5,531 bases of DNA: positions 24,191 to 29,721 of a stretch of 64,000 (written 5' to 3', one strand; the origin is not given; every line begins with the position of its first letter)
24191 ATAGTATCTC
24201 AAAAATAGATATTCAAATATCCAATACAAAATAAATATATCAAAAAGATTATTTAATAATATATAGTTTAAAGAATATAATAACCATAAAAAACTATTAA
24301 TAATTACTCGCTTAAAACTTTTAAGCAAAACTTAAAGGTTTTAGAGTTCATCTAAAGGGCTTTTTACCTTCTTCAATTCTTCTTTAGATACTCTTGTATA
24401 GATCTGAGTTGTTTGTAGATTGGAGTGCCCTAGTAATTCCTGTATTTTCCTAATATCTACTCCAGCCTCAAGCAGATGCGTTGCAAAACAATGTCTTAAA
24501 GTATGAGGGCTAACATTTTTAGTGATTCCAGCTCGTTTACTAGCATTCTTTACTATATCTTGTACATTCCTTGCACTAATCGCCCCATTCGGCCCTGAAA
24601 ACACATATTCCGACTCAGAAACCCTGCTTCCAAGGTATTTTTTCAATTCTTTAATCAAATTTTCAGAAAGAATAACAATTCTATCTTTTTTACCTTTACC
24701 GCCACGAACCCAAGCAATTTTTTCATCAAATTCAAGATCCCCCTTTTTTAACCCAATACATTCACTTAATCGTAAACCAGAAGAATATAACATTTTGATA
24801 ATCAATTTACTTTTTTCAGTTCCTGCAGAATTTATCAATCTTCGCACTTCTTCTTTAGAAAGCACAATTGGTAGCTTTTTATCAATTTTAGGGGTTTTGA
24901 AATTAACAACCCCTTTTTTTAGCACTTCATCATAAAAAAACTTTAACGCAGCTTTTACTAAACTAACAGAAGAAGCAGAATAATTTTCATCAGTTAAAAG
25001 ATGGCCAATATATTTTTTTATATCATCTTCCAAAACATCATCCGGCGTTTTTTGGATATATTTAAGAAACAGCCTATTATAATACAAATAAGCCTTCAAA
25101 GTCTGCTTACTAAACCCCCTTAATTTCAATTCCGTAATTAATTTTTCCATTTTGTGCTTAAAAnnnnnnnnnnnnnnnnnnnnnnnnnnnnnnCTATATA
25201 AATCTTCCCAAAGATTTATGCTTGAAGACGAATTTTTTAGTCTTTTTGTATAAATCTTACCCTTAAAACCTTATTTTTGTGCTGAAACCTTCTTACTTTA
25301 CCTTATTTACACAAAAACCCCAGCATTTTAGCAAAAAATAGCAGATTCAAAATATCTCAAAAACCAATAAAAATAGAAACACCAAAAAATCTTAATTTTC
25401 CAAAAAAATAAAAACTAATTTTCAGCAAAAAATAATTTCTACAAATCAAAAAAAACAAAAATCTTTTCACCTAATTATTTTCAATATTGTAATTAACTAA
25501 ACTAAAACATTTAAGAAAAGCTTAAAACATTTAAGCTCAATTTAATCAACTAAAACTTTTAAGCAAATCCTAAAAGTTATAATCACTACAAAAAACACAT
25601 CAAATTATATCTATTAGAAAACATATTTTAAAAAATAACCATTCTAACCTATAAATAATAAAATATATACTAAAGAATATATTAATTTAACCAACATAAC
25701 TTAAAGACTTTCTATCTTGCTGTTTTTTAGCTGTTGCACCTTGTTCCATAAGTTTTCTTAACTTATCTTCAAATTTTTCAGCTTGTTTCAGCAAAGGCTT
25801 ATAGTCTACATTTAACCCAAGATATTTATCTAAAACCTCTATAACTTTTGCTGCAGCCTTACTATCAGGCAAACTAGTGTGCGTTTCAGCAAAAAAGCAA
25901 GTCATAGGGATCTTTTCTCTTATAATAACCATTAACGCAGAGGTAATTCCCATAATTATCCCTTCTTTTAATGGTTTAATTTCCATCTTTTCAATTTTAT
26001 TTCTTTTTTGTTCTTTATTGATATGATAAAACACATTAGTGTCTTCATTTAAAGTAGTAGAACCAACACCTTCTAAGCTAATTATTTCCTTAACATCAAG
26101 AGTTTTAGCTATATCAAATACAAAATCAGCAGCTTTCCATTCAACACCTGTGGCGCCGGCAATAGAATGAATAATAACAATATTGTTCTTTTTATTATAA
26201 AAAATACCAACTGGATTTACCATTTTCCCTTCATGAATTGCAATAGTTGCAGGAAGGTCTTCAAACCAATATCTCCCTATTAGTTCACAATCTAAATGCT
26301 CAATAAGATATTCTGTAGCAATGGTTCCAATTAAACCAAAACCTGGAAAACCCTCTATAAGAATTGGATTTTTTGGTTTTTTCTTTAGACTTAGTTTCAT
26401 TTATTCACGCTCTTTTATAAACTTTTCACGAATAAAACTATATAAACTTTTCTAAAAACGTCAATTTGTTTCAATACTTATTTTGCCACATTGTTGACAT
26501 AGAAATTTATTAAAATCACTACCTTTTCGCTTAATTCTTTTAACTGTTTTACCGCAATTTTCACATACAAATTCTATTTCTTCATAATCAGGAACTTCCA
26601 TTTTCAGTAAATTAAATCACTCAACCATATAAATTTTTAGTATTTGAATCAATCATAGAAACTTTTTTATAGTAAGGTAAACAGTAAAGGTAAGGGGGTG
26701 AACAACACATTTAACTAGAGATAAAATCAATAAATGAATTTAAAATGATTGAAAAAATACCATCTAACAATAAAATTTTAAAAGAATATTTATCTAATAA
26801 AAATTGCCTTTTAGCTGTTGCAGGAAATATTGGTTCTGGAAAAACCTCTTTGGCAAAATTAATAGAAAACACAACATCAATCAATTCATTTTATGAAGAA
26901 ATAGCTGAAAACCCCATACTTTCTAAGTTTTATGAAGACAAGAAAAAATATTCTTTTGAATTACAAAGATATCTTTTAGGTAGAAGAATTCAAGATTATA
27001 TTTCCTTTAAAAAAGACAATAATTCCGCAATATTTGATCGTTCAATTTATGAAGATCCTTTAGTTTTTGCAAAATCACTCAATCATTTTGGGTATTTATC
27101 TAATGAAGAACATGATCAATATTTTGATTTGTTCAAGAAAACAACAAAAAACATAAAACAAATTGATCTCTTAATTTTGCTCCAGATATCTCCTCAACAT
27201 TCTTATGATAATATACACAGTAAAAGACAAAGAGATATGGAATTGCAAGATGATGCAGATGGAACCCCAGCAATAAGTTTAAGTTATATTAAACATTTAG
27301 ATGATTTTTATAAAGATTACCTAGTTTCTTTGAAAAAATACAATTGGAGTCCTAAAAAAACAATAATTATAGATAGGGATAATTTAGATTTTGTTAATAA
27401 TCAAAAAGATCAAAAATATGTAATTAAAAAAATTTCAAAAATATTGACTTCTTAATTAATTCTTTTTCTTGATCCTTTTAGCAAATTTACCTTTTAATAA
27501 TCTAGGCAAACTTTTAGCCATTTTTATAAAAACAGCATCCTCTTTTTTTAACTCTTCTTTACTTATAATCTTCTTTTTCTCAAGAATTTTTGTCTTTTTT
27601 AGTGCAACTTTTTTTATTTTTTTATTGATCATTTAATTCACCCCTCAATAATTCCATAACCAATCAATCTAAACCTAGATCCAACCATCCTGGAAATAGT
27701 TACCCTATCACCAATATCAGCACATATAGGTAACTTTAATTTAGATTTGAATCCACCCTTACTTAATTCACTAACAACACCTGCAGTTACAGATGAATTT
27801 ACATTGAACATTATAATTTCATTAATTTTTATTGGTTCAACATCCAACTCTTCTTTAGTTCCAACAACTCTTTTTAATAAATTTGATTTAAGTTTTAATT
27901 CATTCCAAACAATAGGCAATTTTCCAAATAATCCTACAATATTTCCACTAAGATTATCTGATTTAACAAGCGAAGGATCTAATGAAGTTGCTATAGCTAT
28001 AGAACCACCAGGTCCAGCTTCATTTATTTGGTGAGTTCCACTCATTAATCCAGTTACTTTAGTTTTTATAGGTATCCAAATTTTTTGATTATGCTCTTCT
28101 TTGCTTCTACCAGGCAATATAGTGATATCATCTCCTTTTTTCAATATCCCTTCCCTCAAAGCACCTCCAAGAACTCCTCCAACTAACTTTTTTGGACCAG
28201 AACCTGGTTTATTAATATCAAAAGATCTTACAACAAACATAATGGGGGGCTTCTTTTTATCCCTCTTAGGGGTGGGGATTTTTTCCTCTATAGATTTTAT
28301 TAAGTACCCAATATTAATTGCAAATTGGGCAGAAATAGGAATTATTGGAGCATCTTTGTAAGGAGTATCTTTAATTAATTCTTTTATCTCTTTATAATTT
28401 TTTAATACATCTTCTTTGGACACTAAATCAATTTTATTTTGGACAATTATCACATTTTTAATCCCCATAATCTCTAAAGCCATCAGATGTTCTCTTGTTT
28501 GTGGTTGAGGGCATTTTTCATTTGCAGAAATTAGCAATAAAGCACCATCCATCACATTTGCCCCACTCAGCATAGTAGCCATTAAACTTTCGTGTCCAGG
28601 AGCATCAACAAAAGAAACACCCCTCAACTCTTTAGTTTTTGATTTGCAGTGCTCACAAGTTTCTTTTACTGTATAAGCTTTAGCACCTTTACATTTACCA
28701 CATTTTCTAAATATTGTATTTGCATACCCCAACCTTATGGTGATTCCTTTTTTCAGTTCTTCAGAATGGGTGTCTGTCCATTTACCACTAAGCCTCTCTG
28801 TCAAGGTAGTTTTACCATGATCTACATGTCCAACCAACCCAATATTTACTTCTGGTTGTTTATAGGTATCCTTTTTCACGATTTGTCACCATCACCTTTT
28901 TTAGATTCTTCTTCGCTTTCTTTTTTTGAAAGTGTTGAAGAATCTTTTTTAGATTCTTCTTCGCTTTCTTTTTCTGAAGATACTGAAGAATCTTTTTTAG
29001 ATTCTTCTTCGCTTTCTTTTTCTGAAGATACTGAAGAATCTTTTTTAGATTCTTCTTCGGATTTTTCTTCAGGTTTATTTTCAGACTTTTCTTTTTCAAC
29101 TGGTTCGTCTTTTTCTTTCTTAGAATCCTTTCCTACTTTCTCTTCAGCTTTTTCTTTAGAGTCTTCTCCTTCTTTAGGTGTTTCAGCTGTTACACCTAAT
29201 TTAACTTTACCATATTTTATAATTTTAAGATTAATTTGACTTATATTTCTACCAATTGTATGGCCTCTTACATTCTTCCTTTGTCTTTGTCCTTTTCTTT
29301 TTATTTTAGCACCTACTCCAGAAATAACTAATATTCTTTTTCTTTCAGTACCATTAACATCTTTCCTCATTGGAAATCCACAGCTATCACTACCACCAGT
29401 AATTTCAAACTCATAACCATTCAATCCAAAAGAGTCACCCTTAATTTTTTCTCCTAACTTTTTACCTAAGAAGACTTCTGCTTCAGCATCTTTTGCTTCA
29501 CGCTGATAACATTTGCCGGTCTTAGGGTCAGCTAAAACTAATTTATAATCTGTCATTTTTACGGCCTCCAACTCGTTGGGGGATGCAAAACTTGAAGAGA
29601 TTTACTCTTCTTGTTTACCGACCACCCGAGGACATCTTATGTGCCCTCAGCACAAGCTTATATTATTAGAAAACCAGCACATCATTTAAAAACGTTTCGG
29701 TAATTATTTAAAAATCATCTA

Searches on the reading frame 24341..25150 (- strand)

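Call 26: search_protein_families(library=pfam, proteins=[window:24341-25150:-], max_evalue=0.001)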
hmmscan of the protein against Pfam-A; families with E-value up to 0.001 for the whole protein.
window:24341-25150:- (269 aa): 4 families
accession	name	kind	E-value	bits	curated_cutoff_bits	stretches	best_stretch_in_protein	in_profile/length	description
PF00589.27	Phage_integrase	-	9.6e-46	156.1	27.1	1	97-257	3-171/172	Phage integrase family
PF13495.12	Phage_int_SAM_4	-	2.4e-17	63.5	27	1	1-79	2-81/85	Phage integrase, N-terminal SAM-like domain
PF02899.23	Phage_int_SAM_1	-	7.1e-06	26.7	22.3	1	11-78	12-81/83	Phage integrase, N-terminal SAM-like domain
PF16795.10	Phage_integr_3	-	0.00054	20.3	27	0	96-233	3-125/161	Archaeal phage integrase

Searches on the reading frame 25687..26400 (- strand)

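Call 26: search_protein_families(library=pfam, proteins=[window:25687-26400:-], max_evalue=0.001)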
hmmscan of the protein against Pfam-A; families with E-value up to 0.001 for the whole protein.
window:25687-26400:- (237 aa): 1 family
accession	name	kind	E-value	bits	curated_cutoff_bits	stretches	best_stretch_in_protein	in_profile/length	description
PF09754.15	PAC2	-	2.8e-40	138.9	25.8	1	14-218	1-215/215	PAC2 family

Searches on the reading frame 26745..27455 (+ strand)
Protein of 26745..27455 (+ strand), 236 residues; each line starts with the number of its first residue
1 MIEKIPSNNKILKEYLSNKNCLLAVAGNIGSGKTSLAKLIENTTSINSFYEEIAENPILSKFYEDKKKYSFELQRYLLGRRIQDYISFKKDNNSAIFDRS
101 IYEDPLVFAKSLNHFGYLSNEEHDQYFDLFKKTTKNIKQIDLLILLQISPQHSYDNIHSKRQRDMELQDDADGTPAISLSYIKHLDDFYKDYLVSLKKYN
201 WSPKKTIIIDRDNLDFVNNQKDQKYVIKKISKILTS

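Call 26: search_protein_families(library=pfam, proteins=[window:26745-27455:+], max_evalue=0.001)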
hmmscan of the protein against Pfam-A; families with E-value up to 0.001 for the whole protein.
window:26745-27455:+ (236 aa): 1 family
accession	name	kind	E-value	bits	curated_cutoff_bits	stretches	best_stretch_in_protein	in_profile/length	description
PF01712.25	dNK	-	1.2e-40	139.9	27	1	23-234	1-202/203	Deoxynucleoside kinase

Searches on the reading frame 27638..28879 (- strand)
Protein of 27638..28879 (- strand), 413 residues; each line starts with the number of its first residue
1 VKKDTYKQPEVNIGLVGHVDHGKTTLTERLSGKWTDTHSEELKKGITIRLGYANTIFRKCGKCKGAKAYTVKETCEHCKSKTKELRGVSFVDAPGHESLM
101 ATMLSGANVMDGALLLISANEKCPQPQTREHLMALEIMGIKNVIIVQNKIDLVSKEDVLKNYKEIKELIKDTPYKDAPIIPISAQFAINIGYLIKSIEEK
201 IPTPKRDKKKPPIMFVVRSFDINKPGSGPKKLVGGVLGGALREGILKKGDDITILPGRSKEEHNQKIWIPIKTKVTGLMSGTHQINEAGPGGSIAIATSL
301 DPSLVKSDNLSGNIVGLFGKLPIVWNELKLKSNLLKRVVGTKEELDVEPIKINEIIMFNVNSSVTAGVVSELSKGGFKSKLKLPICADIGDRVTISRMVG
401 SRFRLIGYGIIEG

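Call 26: search_protein_families(library=pfam, proteins=[window:27638-28879:-], max_evalue=0.001)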
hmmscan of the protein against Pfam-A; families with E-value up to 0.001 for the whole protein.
window:27638-28879:- (413 aa): 5 families
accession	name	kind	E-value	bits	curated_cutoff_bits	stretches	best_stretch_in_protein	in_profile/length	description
PF00009.33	GTP_EFTU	-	2e-33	116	26.5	1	11-202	4-187/188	Elongation factor Tu GTP binding domain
PF09173.17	eIF2_C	-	4.4e-26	91.3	22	1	327-411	2-86/86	Initiation factor eIF2 gamma, C terminal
PF03144.31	GTP_EFTU_D2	-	2.6e-05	25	30.3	1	234-301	1-61/73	Elongation factor Tu domain 2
PF03193.22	RsgA_GTPase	-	4.4e-05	23.8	30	1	107-200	21-107/174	RsgA GTPase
PF01926.29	MMR_HSR1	-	0.00026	21.5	21.9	0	13-149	2-113/113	50S ribosome-binding GTPase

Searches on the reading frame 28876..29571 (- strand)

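Call 26: search_protein_families(library=pfam, proteins=[window:28876-29571:-], max_evalue=0.001)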
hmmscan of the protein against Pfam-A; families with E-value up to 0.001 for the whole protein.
window:28876-29571:- (231 aa): 1 family
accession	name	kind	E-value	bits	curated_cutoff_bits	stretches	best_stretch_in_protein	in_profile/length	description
PF01092.24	Ribosomal_S6e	-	7.7e-38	129.6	26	1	10-124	2-119/125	Ribosomal protein S6e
